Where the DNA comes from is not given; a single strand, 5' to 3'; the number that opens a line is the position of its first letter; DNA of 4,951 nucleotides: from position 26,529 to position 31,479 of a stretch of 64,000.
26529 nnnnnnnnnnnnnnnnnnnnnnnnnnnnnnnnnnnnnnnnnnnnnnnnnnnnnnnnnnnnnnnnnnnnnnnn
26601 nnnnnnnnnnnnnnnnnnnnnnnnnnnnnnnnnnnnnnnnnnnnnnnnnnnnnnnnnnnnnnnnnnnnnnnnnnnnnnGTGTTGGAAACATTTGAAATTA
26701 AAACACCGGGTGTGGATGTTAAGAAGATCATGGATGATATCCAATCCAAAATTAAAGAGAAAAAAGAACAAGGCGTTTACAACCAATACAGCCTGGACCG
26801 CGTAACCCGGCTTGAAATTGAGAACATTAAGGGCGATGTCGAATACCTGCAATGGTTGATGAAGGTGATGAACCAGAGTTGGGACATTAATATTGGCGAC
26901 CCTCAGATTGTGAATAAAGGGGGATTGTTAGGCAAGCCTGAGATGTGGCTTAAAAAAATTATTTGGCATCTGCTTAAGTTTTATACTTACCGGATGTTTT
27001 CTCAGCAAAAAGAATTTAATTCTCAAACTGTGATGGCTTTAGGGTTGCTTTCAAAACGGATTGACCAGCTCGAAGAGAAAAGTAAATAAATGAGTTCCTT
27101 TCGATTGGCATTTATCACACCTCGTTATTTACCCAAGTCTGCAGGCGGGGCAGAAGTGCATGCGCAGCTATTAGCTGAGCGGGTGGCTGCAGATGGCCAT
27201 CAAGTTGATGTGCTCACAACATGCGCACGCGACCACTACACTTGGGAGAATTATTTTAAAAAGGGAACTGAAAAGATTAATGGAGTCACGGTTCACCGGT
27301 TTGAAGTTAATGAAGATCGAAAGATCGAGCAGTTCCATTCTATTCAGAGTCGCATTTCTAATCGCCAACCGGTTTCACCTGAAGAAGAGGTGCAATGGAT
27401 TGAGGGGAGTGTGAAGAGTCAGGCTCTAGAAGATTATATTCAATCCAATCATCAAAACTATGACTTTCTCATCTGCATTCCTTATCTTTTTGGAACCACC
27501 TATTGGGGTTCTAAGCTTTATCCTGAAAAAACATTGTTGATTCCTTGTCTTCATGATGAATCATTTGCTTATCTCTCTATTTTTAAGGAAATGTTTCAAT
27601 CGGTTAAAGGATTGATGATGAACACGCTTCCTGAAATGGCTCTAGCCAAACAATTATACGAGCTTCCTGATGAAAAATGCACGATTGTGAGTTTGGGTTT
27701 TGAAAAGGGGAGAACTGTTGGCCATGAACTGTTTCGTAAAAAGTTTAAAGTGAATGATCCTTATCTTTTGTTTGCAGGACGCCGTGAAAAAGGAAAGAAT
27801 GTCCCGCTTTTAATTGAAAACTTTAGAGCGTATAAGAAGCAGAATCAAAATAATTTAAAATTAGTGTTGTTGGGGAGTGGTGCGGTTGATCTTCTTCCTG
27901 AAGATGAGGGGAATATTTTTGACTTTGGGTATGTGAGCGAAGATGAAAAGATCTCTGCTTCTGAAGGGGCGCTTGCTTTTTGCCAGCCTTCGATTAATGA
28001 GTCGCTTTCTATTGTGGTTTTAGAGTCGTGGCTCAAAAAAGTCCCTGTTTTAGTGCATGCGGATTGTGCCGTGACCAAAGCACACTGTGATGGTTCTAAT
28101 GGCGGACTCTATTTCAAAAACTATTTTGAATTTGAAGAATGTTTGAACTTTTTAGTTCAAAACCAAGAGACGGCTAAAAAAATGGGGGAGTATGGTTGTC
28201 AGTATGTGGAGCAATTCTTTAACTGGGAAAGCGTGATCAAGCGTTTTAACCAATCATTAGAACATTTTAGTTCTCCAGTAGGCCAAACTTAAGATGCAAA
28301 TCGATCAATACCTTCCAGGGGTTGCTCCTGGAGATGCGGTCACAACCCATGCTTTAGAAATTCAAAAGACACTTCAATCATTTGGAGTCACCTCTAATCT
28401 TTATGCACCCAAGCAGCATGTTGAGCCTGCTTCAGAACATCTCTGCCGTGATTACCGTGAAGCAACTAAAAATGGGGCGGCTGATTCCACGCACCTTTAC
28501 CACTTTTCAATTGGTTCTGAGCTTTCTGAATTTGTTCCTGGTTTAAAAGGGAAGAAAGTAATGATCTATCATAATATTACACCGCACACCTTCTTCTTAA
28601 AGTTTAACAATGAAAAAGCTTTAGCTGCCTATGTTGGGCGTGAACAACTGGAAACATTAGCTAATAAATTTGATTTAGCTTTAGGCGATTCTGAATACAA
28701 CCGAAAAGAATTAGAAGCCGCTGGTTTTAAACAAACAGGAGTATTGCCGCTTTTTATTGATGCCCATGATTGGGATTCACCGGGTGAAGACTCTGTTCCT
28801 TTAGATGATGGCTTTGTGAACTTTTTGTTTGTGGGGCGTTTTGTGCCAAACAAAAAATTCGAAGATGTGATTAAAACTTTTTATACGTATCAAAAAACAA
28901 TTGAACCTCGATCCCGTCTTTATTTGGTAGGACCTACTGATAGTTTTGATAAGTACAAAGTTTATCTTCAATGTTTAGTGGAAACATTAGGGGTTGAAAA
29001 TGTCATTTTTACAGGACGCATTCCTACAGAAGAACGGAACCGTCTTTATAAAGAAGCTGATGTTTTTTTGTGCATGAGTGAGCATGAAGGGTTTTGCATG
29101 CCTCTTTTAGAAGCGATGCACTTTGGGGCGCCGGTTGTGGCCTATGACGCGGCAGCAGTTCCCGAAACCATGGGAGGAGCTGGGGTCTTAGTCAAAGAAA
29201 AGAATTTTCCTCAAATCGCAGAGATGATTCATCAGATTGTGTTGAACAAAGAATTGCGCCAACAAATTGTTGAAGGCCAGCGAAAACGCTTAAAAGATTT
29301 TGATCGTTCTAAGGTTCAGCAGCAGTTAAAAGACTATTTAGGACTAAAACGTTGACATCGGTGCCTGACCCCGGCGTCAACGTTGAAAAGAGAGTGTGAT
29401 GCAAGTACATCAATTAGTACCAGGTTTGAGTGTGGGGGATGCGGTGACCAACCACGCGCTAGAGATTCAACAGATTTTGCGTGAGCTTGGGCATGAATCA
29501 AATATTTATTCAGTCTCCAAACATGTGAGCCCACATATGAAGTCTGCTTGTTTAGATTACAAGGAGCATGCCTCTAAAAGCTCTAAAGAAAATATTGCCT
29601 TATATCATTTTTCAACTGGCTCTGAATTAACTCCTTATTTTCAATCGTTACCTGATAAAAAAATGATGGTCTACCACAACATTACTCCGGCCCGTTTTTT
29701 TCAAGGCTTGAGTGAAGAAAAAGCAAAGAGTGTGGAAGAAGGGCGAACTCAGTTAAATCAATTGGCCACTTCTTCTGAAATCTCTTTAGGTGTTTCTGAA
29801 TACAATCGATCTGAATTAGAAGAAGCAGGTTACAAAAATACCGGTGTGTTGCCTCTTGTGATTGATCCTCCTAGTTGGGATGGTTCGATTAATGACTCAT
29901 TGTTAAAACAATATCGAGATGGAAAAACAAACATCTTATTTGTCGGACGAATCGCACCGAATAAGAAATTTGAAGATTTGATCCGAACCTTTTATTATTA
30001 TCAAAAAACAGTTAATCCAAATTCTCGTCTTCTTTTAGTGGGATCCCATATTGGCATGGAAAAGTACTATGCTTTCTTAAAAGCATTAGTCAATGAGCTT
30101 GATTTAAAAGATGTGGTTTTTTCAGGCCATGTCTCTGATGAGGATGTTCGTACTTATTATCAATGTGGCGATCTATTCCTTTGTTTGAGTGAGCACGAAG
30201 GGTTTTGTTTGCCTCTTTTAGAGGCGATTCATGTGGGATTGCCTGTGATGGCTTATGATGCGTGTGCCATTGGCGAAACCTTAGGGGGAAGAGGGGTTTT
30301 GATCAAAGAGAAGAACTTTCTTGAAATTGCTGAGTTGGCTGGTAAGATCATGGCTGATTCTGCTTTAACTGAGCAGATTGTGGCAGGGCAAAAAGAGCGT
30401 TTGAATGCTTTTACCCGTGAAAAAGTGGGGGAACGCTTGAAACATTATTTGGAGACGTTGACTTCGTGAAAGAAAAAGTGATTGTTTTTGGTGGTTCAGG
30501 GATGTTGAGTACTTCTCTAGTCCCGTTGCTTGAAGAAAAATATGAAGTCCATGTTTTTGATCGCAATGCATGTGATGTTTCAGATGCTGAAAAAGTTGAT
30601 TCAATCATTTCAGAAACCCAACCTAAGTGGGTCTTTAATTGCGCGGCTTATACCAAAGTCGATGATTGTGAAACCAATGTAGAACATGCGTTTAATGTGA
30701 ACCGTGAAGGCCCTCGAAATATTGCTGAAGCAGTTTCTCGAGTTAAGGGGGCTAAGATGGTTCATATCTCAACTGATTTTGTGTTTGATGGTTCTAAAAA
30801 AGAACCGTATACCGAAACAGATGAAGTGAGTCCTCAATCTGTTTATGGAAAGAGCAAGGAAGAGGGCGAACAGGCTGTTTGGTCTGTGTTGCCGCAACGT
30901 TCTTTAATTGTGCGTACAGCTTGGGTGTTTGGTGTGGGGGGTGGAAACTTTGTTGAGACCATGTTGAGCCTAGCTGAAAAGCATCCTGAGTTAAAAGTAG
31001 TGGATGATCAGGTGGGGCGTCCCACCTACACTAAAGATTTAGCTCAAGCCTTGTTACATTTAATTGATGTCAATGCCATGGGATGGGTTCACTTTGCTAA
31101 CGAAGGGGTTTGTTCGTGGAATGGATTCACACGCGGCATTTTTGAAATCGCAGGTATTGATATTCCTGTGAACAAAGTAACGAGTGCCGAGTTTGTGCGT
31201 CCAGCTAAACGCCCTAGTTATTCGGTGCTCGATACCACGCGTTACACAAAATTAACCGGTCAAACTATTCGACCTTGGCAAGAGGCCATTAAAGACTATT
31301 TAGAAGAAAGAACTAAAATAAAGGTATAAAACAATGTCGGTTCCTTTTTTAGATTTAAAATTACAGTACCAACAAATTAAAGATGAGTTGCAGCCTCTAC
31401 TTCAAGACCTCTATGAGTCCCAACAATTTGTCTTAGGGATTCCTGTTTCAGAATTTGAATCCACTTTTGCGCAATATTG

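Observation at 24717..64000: ~39-kb surface-glycan biosynthesis island combining several pathways and unusual tailoring enzymes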

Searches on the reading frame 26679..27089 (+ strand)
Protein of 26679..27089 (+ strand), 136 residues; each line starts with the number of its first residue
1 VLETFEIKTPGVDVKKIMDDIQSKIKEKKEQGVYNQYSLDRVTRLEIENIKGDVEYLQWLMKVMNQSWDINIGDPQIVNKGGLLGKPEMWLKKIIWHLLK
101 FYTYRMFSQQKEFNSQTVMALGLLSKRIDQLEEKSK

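Call 3: search_protein_families(library=pfam, proteins=[window:26679-27089:+])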
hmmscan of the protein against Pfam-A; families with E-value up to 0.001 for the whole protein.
window:26679-27089:+ (136 aa): 0 families

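Call 12: search_protein_families(library=ncbifam, proteins=[window:26679-27089:+], max_evalue=0.01)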
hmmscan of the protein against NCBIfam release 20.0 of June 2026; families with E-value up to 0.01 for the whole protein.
window:26679-27089:+ (136 aa): 0 families

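Call 32: search_protein_families(library=pfam, proteins=[window:26679-27089:+], max_evalue=1)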
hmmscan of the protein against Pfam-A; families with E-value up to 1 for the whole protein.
window:26679-27089:+ (136 aa): 0 families

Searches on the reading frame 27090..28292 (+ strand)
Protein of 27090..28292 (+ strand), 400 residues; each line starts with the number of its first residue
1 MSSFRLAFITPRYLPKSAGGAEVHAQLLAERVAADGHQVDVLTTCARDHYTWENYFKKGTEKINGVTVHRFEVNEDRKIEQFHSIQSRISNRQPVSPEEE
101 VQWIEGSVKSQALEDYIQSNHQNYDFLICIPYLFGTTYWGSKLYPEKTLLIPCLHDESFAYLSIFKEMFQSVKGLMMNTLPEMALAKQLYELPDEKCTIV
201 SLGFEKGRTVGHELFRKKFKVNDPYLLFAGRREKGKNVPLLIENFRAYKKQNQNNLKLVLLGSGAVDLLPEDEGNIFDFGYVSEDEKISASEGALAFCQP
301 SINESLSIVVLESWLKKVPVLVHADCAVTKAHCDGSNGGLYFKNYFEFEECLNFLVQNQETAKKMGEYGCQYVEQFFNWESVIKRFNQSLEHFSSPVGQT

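Call 3: search_protein_families(library=pfam, proteins=[window:27090-28292:+])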
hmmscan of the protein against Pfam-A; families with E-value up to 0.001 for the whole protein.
window:27090-28292:+ (400 aa): 4 families
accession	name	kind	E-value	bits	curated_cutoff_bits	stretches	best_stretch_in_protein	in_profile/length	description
PF00534.26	Glycos_transf_1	-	1.5e-19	70.6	26.4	1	216-369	8-169/172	Glycosyl transferases group 1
PF13692.12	Glyco_trans_1_4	-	1.4e-10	42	27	1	224-352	2-136/142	Glycosyl transferases group 1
PF13579.12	Glyco_trans_4_4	-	4.2e-05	24.4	29.7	1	19-74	1-48/158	Glycosyl transferase 4-like domain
PF13439.12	Glyco_transf_4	-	0.00022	21.7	28.5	1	19-48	2-31/170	Glycosyltransferase Family 4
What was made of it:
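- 27090..28292 (+): GT4 glycosyltransferase. Pfam Glycos_transf_1, 71 bits (call 3).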

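Call 12: search_protein_families(library=ncbifam, proteins=[window:27090-28292:+], max_evalue=0.01)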
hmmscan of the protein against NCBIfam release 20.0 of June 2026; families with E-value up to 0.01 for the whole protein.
window:27090-28292:+ (400 aa): 19 families
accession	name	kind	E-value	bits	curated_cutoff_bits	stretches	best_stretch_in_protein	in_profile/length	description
TIGR02149.1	glgA_Coryne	subfamily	9.7e-15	54.6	302.4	1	218-385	199-382/391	glycogen synthase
NF041010.1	glycosy_Agl16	equivalog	4.8e-10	38.8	575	2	279-388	239-346/352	glycosylation protein Agl16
NF038295.1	EPS_HpsP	equivalog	6.3e-10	38.6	550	1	199-386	180-380/388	hormogonium polysaccharide biosynthesis glycosyltransferase HpsP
NF053787.1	GlcN_PG_synth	equivalog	1.7e-09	37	480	1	214-390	186-356/361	N-acetylglucosaminyl phosphatidylglycerol synthase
TIGR04157.1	glyco_rSAM_CFB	subfamily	1.3e-07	31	400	1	176-268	174-271/406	TIGR04157 family glycosyltransferase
TIGR03088.1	stp2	hypoth_equivalog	2.7e-07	30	409.05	1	204-388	174-368/374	TIGR03088 family PEP-CTERM/XrtA system glycosyltransferase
TIGR03449.1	mycothiol_MshA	equivalog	7.6e-07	28.4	462.5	1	294-390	304-400/406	D-inositol-3-phosphate glycosyltransferase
NF053513.1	Gtran_IagA_BgsA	equivalog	2e-05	23.7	460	1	274-366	216-307/333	LTA glycolipid anchor biosynthesis glycosyltransferase, IagA/BgsA family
NF012028.0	PRK15484.1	subfamily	6.8e-05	22.1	618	0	192-263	158-232/380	lipopolysaccharide N-acetylglucosaminyltransferase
TIGR02472.1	sucr_P_syn_N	equivalog_domain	8.6e-05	21.5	576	0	296-389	343-437/439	sucrose-phosphate synthase, putative, glycosyltransferase domain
NF046085.1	XrtY_assoc_Gly1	equivalog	0.00011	21.2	400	0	226-388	212-379/387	XrtY-associated glycosyltransferase XYAG1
NF049987.1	DaglGlyslTfaseDgs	equivalog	0.00015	20.8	500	1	275-375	213-310/332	processive diacylglycerol alpha-glucosyltransferase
TIGR03999.1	thiol_BshA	equivalog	0.00039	19.4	273.7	1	297-389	276-369/375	N-acetyl-alpha-D-glucosaminyl L-malate synthase BshA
NF050063.1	ProtGlycPglJ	equivalog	0.00054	19.3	500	1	213-266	184-233/363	N-acetylgalactosamine-N,N'-diacetylbacillosaminyl-diphospho-undecaprenol 4-alpha-N-acetylgalactosaminyltransferase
TIGR04047.1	MSMEG_0565_glyc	hypoth_equivalog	0.00078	18.6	259.85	0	272-380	255-361/373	MSMEG_0565 family glycosyltransferase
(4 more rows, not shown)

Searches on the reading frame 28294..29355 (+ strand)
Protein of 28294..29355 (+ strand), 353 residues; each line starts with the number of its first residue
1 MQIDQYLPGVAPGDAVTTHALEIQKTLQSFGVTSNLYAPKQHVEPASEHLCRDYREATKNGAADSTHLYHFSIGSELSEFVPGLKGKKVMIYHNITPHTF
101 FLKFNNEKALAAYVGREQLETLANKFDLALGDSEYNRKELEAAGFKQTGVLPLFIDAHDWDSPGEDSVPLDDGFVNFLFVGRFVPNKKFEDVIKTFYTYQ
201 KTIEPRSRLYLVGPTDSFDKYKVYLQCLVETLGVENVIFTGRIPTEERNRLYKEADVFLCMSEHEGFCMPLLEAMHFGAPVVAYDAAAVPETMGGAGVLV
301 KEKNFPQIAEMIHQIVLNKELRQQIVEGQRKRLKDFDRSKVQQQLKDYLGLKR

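Call 3: search_protein_families(library=pfam, proteins=[window:28294-29355:+])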
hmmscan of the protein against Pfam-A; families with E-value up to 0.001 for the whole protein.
window:28294-29355:+ (353 aa): 4 families
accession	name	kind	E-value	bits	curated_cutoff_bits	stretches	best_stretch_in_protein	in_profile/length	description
PF00534.26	Glycos_transf_1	-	5.1e-30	104.7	26.4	1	174-332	15-172/172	Glycosyl transferases group 1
PF13692.12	Glyco_trans_1_4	-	1.6e-24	87.2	27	1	177-316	4-140/142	Glycosyl transferases group 1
PF13524.12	Glyco_trans_1_2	-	3.1e-06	27.6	25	1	208-334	16-130/144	Glycosyl transferase-like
PF20706.3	GT4-conflict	-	0.00022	20.8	26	1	162-293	186-320/385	Family 4 Glycosyltransferase in conflict systems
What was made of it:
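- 28294..29355 (+): GT4 glycosyltransferase. Pfam Glycos_transf_1, 105 bits (call 3).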

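Call 12: search_protein_families(library=ncbifam, proteins=[window:28294-29355:+], max_evalue=0.01)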
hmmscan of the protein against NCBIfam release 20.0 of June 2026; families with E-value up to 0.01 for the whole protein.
window:28294-29355:+ (353 aa): 32 families (the best 25 are shown)
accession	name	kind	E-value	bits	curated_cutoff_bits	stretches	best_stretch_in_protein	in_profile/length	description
TIGR03999.1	thiol_BshA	equivalog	5.8e-18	65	273.7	1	178-347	203-368/375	N-acetyl-alpha-D-glucosaminyl L-malate synthase BshA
NF041876.1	EPS_EpsE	equivalog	1.1e-17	64.4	400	1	138-337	178-381/389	exopolysaccharide biosynthesis GT4 family glycosyltransferase EpsE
TIGR04047.1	MSMEG_0565_glyc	hypoth_equivalog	1.6e-14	53.8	259.85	1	177-331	196-353/373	MSMEG_0565 family glycosyltransferase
TIGR04157.1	glyco_rSAM_CFB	subfamily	2e-14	53.4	400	1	177-335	230-391/406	TIGR04157 family glycosyltransferase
NF050063.1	ProtGlycPglJ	equivalog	3.6e-13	49.5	500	1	83-349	107-363/363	N-acetylgalactosamine-N,N'-diacetylbacillosaminyl-diphospho-undecaprenol 4-alpha-N-acetylgalactosaminyltransferase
NF053787.1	GlcN_PG_synth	equivalog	1.3e-12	47.3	480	1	118-345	136-352/361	N-acetylglucosaminyl phosphatidylglycerol synthase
TIGR03088.1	stp2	hypoth_equivalog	1.4e-12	47.3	409.05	1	175-346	195-364/374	TIGR03088 family PEP-CTERM/XrtA system glycosyltransferase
NF047880.1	glyco_SdgA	exception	3.6e-12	45.6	800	1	178-344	319-482/488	serine-aspartate repeat adhesin O-glycosyltransferase SdgA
NF050056.1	ProtGlycPglH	equivalog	2.3e-11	43.4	600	1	177-347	182-348/354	GalNAc-alpha-(1->4)-GalNAc-alpha-(1->3)-diNAcBac-PP-undecaprenol alpha-1,4-N-acetyl-D-galactosaminyltransferase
TIGR03449.1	mycothiol_MshA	equivalog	7.1e-11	41.6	462.5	1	177-345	223-396/406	D-inositol-3-phosphate glycosyltransferase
NF038229.1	Glyco4_Geo_Pelo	equivalog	1.1e-10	41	400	1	173-334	160-318/338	GPMC system family 4 glycosyltransferase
NF047881.1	glyco_SdgB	exception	1.5e-10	40.4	800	1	177-347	324-491/496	serine-aspartate repeat adhesin O-glycosyltransferase SdgB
TIGR02149.1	glgA_Coryne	subfamily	4.2e-10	39.3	302.4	1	172-335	202-372/391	glycogen synthase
NF038255.1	exopoly_VpsD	equivalog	2e-09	36.8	300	1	184-320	213-352/381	VpsD family glycosyltransferase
NF007396.0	PRK09922.1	equivalog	6e-09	35.2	385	1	174-320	182-328/361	lipopolysaccharide 1,6-galactosyltransferase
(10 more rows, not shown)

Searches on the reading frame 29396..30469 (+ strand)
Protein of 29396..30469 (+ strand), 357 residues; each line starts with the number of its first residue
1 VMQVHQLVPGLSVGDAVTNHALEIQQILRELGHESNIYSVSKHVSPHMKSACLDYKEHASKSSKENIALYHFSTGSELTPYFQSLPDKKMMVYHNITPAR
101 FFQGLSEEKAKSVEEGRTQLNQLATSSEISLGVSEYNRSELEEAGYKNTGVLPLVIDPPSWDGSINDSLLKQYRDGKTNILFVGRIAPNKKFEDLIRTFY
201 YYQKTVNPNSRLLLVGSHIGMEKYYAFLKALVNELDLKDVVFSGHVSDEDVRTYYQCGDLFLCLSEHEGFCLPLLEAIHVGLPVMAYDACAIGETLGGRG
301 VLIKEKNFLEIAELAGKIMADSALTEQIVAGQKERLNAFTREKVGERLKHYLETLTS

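Call 3: search_protein_families(library=pfam, proteins=[window:29396-30469:+])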
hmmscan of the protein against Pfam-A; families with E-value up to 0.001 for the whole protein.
window:29396-30469:+ (357 aa): 3 families
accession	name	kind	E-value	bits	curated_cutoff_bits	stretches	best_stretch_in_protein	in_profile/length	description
PF00534.26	Glycos_transf_1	-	1.1e-24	87.3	26.4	1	175-330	13-167/172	Glycosyl transferases group 1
PF13692.12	Glyco_trans_1_4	-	1.4e-20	74.4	27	1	178-320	2-141/142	Glycosyl transferases group 1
PF20706.3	GT4-conflict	-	2e-07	30.8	26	1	108-303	128-325/385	Family 4 Glycosyltransferase in conflict systems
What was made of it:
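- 29396..30469 (+): GT4 glycosyltransferase, paralog of the previous gene. Pfam Glycos_transf_1, 87 bits (call 3).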

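Call 12: search_protein_families(library=ncbifam, proteins=[window:29396-30469:+], max_evalue=0.01)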
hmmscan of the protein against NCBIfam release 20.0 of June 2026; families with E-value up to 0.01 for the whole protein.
window:29396-30469:+ (357 aa): 31 families (the best 25 are shown)
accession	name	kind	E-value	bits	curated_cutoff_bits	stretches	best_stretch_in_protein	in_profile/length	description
TIGR03999.1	thiol_BshA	equivalog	5.8e-17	61.7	273.7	1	174-354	196-372/375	N-acetyl-alpha-D-glucosaminyl L-malate synthase BshA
TIGR04047.1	MSMEG_0565_glyc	hypoth_equivalog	3.7e-14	52.6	259.85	1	178-340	194-359/373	MSMEG_0565 family glycosyltransferase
NF041876.1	EPS_EpsE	equivalog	4.5e-14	52.5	400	1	174-338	211-378/389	exopolysaccharide biosynthesis GT4 family glycosyltransferase EpsE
TIGR04157.1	glyco_rSAM_CFB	subfamily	1.1e-12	47.6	400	1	178-296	228-339/406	TIGR04157 family glycosyltransferase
NF049988.1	MGlcDAGSynMgs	equivalog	7.3e-12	45.3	400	1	175-346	211-378/398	alpha-monoglucosyldiacylglycerol synthase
NF047880.1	glyco_SdgA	exception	3.7e-11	42.3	800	1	175-347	313-482/488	serine-aspartate repeat adhesin O-glycosyltransferase SdgA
NF053787.1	GlcN_PG_synth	equivalog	3.5e-10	39.3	480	1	121-327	138-332/361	N-acetylglucosaminyl phosphatidylglycerol synthase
NF047684.1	TeichurnBiosyTuaC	equivalog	5.6e-10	38.7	550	1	130-337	168-370/391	teichuronic acid biosynthesis protein TuaC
NF038255.1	exopoly_VpsD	equivalog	6.6e-10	38.4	300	1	174-292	200-317/381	VpsD family glycosyltransferase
NF012028.0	PRK15484.1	subfamily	2.7e-09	36.6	618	1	175-350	191-373/380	lipopolysaccharide N-acetylglucosaminyltransferase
TIGR03088.1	stp2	hypoth_equivalog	3.2e-09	36.3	409.05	1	175-338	192-353/374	TIGR03088 family PEP-CTERM/XrtA system glycosyltransferase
TIGR03449.1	mycothiol_MshA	equivalog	5.5e-09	35.4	462.5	1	179-351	222-399/406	D-inositol-3-phosphate glycosyltransferase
TIGR02149.1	glgA_Coryne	subfamily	1.8e-08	34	302.4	1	177-347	204-382/391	glycogen synthase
NF038229.1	Glyco4_Geo_Pelo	equivalog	1.6e-07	30.6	400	1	24-352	23-333/338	GPMC system family 4 glycosyltransferase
NF047881.1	glyco_SdgB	exception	2.8e-07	29.6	800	1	172-289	316-427/496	serine-aspartate repeat adhesin O-glycosyltransferase SdgB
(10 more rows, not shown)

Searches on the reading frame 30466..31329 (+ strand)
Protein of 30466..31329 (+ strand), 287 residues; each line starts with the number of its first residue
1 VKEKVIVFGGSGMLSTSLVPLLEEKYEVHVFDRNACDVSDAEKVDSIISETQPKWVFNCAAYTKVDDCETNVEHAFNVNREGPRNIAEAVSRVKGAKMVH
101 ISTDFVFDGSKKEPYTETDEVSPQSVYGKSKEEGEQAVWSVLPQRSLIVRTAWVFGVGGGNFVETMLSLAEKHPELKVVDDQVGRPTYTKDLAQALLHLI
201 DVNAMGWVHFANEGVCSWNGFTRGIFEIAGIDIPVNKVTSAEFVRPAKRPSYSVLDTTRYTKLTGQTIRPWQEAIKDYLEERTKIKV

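Call 3: search_protein_families(library=pfam, proteins=[window:30466-31329:+])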
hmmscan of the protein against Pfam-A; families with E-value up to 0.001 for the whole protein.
window:30466-31329:+ (287 aa): 6 families
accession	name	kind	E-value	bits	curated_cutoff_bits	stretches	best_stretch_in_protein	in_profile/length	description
PF04321.23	RmlD_sub_bind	-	2e-94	316.4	27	1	4-281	2-284/287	RmlD substrate binding domain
PF01370.27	Epimerase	-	4.6e-24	85.6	20.9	1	5-201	1-226/240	NAD dependent epimerase/dehydratase family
PF16363.11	GDP_Man_Dehyd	-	1.1e-16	61.7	27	1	33-155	56-181/332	GDP-mannose 4,6 dehydratase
PF02719.21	Polysacc_synt_2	-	2.5e-12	47.1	20.2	1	33-106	58-131/293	Polysaccharide biosynthesis protein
PF01073.25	3Beta_HSD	-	3e-09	36.7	22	1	21-195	37-224/280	3-beta hydroxysteroid dehydrogenase/isomerase family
PF07993.18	NAD_binding_4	-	4.9e-06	26.3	20.1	1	54-156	90-209/258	Male sterility protein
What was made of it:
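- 30466..31329 (+): dTDP-4-dehydrorhamnose reductase (RmlD). Pfam RmlD_sub_bind, 316 bits (call 3).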

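Call 12: search_protein_families(library=ncbifam, proteins=[window:30466-31329:+], max_evalue=0.01)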
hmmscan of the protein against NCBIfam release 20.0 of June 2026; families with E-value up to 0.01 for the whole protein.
window:30466-31329:+ (287 aa): 17 families
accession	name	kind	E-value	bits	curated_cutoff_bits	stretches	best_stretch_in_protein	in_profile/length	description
TIGR01214.1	rmlD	equivalog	6.9e-93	310.8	224.05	1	4-281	1-284/285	dTDP-4-dehydrorhamnose reductase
NF007440.0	PRK09987.1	equivalog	8.7e-46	156.6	308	1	28-281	29-292/299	dTDP-4-dehydrorhamnose reductase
TIGR01181.1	dTDP_gluc_dehyt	equivalog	3.2e-14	52.8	365.1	1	34-140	55-164/321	dTDP-glucose 4,6-dehydratase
TIGR01179.1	galE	equivalog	7.3e-11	41.5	262.3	1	18-137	39-155/332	UDP-glucose 4-epimerase GalE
TIGR02622.1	CDP_4_6_dhtase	equivalog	4.9e-09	35.8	278.45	1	33-138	58-165/352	CDP-glucose 4,6-dehydratase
NF043036.1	ErythonDh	equivalog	3.7e-07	29.7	325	1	34-135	57-157/321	D-erythronate dehydrogenase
TIGR04180.1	EDH_00030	hypoth_equivalog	1.5e-06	27.5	475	1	34-143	54-161/297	NAD-dependent 4,6-dehydratase LegB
TIGR01472.1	gmd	equivalog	2.6e-06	26.9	415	1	31-132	56-160/342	GDP-mannose 4,6-dehydratase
NF007956.0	PRK10675.1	subfamily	0.00029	20.1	394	1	36-138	57-160/338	UDP-glucose 4-epimerase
NF007582.0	PRK10217.1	equivalog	0.00056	19.1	698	1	31-143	53-176/355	dTDP-glucose 4,6-dehydratase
TIGR02197.1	heptose_epim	equivalog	0.00061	19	274.6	1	37-139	49-150/316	ADP-glyceromanno-heptose 6-epimerase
TIGR03466.1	HpnA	hypoth_equivalog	0.0014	17.6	367.65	0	4-141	2-155/327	hopanoid-associated sugar epimerase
NF047922.1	GDPFucSynFcl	equivalog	0.0018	17.8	500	1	2-114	2-116/308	GDP-L-fucose synthase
TIGR01777.1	yfcH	hypoth_equivalog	0.0021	17.7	207.35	1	5-168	1-178/292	TIGR01777 family oxidoreductase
NF042422.1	oxyalk_red_OleD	equivalog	0.003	17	580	0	4-202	2-217/329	2-alkyl-3-oxoalkanoate reductase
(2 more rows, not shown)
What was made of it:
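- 30466..31329 (+): TIGR01214, 311 bits against a cutoff of 224 (call 12).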
